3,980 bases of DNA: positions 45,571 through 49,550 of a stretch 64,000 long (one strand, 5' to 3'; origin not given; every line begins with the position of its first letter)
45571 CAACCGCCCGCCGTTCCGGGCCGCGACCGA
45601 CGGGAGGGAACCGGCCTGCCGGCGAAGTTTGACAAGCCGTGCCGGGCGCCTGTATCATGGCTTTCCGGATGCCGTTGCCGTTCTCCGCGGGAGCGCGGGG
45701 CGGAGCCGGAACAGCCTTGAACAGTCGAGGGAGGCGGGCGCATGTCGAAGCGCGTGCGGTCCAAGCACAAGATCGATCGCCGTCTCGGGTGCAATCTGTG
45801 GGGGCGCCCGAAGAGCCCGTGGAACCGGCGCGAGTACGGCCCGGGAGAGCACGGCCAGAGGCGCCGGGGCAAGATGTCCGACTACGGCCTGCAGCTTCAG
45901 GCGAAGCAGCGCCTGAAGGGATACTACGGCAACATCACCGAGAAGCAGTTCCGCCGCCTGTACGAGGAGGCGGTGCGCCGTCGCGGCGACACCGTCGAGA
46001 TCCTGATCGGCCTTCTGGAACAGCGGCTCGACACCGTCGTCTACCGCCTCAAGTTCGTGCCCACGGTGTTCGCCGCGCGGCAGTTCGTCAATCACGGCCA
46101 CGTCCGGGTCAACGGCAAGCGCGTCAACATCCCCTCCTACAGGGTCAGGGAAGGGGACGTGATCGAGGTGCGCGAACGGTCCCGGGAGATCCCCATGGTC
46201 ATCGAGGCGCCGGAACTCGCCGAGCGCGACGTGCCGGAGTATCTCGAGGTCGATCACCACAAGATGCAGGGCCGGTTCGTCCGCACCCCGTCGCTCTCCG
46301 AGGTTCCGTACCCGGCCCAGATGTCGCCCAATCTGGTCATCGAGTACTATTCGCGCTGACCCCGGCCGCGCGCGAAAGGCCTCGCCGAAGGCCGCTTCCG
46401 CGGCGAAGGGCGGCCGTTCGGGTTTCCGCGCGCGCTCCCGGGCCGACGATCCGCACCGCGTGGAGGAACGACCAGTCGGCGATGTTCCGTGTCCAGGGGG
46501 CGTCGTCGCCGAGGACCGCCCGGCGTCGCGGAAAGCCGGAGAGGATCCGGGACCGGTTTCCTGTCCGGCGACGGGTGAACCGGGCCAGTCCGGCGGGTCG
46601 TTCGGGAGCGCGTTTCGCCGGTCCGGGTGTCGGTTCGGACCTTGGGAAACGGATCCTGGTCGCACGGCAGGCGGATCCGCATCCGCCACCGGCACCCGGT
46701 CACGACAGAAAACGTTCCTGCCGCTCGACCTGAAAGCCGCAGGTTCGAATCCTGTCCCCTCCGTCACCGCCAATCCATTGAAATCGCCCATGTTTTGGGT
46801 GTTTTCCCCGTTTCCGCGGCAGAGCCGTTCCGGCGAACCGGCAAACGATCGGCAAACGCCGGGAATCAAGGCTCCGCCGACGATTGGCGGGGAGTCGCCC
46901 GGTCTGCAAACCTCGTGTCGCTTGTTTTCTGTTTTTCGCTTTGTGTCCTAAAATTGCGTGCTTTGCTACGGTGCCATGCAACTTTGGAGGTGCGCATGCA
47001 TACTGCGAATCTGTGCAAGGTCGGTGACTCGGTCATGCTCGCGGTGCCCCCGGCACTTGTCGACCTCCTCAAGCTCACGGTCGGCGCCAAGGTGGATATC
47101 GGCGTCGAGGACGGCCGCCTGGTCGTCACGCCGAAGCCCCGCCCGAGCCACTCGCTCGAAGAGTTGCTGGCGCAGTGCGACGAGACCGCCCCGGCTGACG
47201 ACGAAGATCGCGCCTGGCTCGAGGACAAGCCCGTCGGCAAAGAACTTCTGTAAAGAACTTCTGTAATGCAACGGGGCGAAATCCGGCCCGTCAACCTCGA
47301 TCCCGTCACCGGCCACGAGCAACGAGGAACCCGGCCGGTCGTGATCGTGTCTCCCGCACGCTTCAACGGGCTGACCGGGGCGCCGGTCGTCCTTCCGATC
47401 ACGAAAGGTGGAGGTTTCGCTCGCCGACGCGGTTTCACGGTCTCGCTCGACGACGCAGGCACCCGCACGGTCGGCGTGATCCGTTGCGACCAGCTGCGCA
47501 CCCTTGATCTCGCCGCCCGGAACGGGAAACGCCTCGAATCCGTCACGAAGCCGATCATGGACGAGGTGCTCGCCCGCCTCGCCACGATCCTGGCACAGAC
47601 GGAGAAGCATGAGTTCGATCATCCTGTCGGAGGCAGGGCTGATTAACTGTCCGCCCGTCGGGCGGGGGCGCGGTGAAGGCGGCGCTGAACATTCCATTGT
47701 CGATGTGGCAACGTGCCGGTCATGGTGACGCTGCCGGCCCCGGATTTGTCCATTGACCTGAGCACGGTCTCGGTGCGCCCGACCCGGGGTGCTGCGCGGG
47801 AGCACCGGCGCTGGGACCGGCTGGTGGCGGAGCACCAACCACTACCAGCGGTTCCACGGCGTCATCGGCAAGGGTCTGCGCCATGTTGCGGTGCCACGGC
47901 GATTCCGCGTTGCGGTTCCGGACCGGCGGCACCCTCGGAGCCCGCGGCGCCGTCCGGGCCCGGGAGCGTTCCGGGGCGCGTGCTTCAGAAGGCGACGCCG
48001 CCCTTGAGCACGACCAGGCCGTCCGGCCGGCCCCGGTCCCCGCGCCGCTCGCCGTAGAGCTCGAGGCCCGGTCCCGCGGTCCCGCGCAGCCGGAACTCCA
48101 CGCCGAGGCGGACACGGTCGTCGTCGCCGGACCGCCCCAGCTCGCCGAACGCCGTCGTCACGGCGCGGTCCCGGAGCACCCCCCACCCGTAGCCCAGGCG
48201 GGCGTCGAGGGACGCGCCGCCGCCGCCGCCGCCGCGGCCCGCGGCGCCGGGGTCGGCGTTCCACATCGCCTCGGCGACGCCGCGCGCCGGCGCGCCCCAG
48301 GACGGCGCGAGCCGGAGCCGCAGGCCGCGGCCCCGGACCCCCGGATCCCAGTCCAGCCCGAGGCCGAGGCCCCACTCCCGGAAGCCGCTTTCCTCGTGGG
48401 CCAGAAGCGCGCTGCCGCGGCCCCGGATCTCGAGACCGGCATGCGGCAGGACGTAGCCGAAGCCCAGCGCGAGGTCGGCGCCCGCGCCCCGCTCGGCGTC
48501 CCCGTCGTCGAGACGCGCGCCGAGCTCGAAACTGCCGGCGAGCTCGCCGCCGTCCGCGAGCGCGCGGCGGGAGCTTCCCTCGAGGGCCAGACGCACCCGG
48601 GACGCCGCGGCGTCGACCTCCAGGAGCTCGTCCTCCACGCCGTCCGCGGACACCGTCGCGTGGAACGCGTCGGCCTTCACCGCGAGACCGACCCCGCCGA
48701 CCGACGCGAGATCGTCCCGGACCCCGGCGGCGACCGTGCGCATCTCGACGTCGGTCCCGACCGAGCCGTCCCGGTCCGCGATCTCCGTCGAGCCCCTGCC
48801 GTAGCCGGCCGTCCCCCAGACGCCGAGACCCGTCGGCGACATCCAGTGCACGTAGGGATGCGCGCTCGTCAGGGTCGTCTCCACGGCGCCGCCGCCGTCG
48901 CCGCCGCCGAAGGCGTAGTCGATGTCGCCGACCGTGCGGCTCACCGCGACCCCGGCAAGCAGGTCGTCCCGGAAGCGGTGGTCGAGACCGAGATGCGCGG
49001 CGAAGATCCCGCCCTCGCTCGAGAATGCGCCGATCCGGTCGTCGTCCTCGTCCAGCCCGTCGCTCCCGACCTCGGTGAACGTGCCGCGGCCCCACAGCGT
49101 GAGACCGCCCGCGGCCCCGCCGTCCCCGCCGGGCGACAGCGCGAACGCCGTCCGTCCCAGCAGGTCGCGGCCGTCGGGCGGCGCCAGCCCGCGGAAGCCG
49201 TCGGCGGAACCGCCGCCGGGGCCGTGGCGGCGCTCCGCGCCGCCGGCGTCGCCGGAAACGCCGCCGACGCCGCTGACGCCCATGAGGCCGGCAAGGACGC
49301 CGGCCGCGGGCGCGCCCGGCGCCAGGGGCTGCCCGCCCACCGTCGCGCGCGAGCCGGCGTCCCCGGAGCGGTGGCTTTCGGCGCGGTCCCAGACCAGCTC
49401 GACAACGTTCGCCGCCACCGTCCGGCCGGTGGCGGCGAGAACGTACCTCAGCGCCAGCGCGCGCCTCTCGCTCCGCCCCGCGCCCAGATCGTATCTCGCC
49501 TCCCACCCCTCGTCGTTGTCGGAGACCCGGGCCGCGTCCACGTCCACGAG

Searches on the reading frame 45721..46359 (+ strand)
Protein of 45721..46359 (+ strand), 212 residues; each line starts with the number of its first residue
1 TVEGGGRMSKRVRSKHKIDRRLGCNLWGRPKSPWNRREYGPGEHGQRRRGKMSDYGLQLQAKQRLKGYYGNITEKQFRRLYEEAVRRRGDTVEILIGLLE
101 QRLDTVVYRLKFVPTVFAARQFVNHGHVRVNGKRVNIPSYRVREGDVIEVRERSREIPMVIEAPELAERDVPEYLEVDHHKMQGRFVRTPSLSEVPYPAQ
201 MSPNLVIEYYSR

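Call 10: search_protein_families(library=pfam, proteins=[window:45721-46359:+], max_evalue=0.01)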
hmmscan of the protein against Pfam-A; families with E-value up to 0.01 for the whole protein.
window:45721-46359:+ (212 aa): 3 families
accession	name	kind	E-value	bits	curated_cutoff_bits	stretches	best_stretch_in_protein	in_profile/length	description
PF00163.24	Ribosomal_S4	-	2e-24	86.5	23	1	13-100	4-95/95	Ribosomal protein S4/S9 N-terminal domain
PF01479.30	S4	-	1.9e-21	76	22.8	1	101-148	1-48/48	S4 domain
PF13275.11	S4_2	-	0.00012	22.3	24.6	1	118-156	25-63/65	S4 domain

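Call 39: find_encoding_contigs(protein=window:45742-46359:+, flank=10000, max_places=10)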
Protein window:45742-46359:+ (205 aa): 1 contig read that carries it; 1 place shown.
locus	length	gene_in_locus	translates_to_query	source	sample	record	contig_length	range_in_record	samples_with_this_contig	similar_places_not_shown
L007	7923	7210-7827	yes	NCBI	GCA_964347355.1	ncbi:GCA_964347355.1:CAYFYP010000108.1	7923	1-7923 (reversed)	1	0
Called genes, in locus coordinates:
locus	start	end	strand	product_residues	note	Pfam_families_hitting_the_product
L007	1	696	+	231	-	?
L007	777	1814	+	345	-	PF04290:DctQ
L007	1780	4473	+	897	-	PF06808:DctM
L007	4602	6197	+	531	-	PF00682:HMGL-like, PF22617:HCS_D2, PF08502:LeuA_dimer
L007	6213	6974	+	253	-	PF00588:SpoU_methylase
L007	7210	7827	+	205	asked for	PF00163:Ribosomal_S4, PF01479:S4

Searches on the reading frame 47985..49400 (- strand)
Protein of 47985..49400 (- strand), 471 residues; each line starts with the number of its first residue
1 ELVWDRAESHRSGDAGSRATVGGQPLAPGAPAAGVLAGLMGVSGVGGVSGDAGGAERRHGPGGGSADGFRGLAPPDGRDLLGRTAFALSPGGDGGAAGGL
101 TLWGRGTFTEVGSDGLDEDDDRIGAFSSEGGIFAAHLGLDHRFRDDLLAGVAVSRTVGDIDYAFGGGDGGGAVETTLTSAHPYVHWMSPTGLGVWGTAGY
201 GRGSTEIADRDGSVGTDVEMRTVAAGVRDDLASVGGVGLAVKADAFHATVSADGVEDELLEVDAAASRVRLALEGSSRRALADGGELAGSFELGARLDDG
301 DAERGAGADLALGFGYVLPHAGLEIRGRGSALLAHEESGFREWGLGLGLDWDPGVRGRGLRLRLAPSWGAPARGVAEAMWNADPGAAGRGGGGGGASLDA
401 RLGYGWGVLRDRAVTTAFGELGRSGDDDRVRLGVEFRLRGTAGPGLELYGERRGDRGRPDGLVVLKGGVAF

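Call 61: search_protein_families(library=pfam, proteins=[window:47985-49400:-], max_evalue=10)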
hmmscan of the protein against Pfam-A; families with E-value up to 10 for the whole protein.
window:47985-49400:- (471 aa): 0 families
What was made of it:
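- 47988..49250 (-): Autotransporter-type translocator (beta) domain. There is no direct Pfam hit (call 61).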

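Call 62: search_protein_families(library=ncbifam, proteins=[window:47985-49400:-], max_evalue=0.01)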
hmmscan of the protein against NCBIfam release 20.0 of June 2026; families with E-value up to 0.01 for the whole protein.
window:47985-49400:- (471 aa): 0 families
